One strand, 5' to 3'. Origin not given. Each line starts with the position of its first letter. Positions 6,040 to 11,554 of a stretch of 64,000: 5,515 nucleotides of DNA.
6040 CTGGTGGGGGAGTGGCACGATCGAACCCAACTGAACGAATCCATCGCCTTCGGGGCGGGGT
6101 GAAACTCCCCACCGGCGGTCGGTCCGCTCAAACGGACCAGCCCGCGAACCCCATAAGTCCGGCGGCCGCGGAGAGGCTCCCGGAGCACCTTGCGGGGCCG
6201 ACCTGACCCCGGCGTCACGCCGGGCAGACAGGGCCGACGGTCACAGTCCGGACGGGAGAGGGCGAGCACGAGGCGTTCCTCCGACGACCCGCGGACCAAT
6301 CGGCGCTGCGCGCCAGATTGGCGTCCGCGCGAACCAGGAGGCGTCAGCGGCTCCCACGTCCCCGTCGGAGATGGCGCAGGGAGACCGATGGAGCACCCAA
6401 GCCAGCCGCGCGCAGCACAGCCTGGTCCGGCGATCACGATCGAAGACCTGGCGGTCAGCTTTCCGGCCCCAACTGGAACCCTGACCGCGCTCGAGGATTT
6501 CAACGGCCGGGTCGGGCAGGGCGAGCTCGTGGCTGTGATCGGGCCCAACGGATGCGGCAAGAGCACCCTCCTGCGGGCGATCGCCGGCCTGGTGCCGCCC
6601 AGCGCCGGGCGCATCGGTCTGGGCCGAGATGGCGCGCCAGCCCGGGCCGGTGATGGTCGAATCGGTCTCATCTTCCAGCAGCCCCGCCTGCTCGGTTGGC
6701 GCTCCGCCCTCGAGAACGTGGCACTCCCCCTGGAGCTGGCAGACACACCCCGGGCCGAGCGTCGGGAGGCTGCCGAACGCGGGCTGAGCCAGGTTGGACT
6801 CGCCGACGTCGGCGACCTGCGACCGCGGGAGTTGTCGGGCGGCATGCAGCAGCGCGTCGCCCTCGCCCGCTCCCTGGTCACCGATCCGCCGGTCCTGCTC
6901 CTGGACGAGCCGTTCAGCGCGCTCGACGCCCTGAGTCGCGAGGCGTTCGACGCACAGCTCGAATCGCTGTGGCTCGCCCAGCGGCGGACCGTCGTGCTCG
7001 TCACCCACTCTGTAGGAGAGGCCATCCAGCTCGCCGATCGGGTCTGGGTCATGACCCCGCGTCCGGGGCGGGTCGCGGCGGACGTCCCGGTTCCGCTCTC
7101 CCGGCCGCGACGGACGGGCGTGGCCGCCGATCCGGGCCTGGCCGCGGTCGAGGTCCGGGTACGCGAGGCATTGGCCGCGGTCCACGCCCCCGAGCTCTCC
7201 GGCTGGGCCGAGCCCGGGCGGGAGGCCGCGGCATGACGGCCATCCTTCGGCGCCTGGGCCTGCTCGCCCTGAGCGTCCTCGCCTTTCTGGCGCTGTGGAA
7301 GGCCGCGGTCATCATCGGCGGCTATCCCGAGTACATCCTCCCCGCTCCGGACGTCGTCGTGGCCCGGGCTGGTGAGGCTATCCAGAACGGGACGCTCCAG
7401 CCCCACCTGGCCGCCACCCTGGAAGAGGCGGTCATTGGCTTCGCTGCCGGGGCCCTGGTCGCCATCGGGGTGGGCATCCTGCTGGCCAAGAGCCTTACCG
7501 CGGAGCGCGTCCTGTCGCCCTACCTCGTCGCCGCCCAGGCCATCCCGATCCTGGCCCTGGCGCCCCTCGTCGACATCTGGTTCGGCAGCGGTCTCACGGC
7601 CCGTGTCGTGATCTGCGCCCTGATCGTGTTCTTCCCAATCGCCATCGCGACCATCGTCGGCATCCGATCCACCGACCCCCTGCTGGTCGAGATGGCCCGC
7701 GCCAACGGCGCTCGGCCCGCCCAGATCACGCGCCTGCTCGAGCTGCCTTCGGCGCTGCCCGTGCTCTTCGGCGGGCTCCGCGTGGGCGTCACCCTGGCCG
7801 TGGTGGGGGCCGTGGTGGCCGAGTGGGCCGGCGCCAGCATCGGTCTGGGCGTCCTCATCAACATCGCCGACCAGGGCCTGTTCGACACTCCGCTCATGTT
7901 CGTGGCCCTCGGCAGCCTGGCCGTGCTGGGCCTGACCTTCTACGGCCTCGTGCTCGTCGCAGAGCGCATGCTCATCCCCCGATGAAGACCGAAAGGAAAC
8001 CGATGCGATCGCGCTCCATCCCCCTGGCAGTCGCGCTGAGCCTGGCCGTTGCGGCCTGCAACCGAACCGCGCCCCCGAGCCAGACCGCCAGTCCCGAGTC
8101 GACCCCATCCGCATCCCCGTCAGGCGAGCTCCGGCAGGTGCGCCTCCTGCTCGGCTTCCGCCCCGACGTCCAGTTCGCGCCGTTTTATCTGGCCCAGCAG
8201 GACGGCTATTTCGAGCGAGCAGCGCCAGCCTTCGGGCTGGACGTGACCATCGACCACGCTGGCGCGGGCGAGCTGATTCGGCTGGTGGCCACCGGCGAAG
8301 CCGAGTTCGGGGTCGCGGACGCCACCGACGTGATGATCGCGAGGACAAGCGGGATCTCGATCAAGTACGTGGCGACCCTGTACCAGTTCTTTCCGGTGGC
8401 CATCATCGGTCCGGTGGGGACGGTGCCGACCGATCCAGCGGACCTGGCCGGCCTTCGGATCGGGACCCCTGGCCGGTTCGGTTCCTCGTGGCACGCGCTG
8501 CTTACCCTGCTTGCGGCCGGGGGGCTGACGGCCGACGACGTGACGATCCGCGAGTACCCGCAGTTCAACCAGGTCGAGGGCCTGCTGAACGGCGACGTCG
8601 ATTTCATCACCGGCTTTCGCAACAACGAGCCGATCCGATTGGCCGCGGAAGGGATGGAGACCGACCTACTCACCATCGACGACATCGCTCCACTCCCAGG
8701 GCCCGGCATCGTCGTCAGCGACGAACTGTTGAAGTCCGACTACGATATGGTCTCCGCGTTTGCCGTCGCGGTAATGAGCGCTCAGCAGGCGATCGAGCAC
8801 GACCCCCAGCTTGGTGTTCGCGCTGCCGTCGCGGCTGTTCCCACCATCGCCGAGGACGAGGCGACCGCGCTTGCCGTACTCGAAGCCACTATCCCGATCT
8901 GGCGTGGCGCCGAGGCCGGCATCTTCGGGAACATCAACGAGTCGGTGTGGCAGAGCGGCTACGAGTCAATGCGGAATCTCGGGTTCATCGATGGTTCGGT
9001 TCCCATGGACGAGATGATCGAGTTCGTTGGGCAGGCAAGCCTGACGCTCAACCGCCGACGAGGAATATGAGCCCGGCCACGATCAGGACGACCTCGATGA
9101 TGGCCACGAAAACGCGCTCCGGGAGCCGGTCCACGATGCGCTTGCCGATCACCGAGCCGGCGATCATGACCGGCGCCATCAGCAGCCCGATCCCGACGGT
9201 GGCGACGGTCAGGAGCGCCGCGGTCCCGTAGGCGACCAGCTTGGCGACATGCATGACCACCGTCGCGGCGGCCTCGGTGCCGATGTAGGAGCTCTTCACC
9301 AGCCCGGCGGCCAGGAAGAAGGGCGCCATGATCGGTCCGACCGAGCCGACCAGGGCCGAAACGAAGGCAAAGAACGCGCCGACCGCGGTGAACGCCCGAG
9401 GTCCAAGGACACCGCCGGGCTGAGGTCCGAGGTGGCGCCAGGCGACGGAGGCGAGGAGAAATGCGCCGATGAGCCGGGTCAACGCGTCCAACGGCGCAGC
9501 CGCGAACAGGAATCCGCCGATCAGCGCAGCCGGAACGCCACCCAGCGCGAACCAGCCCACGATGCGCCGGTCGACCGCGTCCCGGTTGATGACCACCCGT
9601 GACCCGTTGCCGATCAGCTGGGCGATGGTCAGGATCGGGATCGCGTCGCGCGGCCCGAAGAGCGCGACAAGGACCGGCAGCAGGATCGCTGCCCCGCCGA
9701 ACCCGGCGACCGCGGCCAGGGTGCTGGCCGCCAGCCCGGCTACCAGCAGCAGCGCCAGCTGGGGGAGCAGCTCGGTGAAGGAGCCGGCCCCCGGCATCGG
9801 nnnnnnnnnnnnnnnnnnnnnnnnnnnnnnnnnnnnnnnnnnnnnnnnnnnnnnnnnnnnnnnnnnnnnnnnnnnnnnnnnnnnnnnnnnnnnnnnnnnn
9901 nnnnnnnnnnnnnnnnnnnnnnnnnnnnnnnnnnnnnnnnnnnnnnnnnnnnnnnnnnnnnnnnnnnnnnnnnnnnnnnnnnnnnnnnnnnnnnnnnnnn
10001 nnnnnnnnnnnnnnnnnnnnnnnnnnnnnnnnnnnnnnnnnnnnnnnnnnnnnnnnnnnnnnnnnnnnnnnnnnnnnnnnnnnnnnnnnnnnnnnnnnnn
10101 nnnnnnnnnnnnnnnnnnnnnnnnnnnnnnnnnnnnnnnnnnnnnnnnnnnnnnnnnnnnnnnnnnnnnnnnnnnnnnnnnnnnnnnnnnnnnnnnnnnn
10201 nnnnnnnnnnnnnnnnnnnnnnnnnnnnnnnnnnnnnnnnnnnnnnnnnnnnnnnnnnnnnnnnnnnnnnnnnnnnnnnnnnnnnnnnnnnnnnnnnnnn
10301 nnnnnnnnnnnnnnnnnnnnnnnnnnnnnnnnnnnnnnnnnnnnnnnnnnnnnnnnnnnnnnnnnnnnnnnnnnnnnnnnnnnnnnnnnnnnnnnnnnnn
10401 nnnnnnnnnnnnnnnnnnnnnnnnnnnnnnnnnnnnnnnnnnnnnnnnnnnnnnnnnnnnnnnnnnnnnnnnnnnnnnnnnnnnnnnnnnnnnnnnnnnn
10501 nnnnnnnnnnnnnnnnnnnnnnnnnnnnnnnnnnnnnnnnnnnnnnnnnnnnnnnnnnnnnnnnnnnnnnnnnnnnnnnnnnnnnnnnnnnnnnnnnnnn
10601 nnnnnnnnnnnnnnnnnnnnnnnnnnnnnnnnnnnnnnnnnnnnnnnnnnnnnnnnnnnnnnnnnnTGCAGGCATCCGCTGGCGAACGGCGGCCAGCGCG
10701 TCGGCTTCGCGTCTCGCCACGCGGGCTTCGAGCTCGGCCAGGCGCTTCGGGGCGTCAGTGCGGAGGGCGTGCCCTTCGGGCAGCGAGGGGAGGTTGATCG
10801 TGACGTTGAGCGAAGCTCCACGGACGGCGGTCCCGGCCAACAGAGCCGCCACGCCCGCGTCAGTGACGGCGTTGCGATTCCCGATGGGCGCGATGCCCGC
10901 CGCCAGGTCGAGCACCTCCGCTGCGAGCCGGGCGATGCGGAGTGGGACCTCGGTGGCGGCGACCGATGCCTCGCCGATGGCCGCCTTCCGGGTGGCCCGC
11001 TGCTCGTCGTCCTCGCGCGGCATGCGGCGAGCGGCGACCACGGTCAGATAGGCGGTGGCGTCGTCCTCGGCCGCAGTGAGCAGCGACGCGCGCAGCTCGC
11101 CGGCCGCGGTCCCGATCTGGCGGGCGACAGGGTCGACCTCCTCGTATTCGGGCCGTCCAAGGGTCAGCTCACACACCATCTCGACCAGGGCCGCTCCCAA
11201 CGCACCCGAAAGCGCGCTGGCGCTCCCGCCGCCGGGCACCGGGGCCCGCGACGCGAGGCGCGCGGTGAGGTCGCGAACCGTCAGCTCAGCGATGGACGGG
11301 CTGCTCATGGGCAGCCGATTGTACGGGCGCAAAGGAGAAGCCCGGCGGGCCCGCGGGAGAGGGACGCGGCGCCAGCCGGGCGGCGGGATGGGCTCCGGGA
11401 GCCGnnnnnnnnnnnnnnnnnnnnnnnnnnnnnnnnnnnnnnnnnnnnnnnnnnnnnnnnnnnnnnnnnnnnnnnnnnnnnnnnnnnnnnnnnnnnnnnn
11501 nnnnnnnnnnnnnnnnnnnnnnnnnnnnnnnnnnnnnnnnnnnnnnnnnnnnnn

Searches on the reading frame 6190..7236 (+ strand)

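Call 60: search_protein_families(library=pfam, proteins=[window:6190-7236:+], max_evalue=0.001)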
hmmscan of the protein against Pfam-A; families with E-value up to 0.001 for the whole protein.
window:6190-7236:+ (348 aa): 7 families
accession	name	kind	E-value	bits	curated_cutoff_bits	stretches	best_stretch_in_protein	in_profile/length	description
PF00005.33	ABC_tran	-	7.7e-32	111.2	25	1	101-242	1-136/137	ABC transporter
PF13304.12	AAA_21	-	2.4e-11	44.7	27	2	113-134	1-22/304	AAA domain, putative AbiEii toxin, Type IV TA system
PF13191.12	AAA_16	-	2.5e-06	28.5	32.6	1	98-262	9-161/167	AAA ATPase domain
PF02463.25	SMC_N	-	2.1e-05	24.5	40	0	112-131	25-44/220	RecF/RecN/SMC N terminal domain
PF13555.12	AAA_29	-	0.00049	20.2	27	1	113-138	24-49/61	P-loop containing region of AAA domain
PF09818.15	ABC_ATPase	-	0.00055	19.5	23.2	0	110-132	79-100/283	P-loop domain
PF13476.12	AAA_23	-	0.0007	20.7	27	1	112-132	20-40/201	AAA domain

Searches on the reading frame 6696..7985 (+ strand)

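Call 60: search_protein_families(library=pfam, proteins=[window:6696-7985:+], max_evalue=0.001)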
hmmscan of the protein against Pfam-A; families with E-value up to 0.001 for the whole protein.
window:6696-7985:+ (429 aa): 1 family
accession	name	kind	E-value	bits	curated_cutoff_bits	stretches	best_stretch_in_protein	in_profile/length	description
PF00528.27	BPD_transp_1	-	2e-21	77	26.4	1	256-421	1-177/184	Binding-protein-dependent transport system inner membrane component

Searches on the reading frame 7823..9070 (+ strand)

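Call 60: search_protein_families(library=pfam, proteins=[window:7823-9070:+], max_evalue=0.001)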
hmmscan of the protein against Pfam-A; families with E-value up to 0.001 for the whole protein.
window:7823-9070:+ (415 aa): 2 families
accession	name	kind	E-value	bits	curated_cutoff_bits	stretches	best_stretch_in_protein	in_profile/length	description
PF09084.16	NMT1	-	1.1e-36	127.3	20.5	1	117-329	3-214/216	NMT1/THI5 like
PF13379.11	NMT1_2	-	1e-08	35.8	24.7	1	105-337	5-248/252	NMT1-like family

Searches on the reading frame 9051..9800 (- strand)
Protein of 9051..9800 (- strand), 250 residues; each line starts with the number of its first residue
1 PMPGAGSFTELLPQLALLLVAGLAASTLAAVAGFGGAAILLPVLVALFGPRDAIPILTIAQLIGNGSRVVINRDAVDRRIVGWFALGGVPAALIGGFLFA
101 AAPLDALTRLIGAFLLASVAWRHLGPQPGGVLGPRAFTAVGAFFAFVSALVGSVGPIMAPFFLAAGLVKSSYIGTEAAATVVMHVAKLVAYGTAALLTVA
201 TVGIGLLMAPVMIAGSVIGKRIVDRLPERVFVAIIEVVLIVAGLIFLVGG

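Call 34: search_protein_families(library=pfam, proteins=[window:9051-9800:-], max_evalue=0.001)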
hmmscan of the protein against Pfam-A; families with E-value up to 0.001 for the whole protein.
window:9051-9800:- (250 aa): 1 family
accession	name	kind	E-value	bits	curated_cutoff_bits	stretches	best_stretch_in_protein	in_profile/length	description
PF01925.25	TauE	-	1.7e-30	106.9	32.6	1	18-244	1-235/237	Sulfite exporter TauE/SafE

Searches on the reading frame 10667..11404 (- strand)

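Call 60: search_protein_families(library=pfam, proteins=[window:10667-11404:-], max_evalue=0.001)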
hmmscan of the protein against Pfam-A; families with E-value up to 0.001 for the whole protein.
window:10667-11404:- (246 aa): 1 family
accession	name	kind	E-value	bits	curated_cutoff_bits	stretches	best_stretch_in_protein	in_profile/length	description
PF04961.17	FTCD_C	-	6.9e-58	195.8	24.5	1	42-209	1-168/182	Formiminotransferase-cyclodeaminase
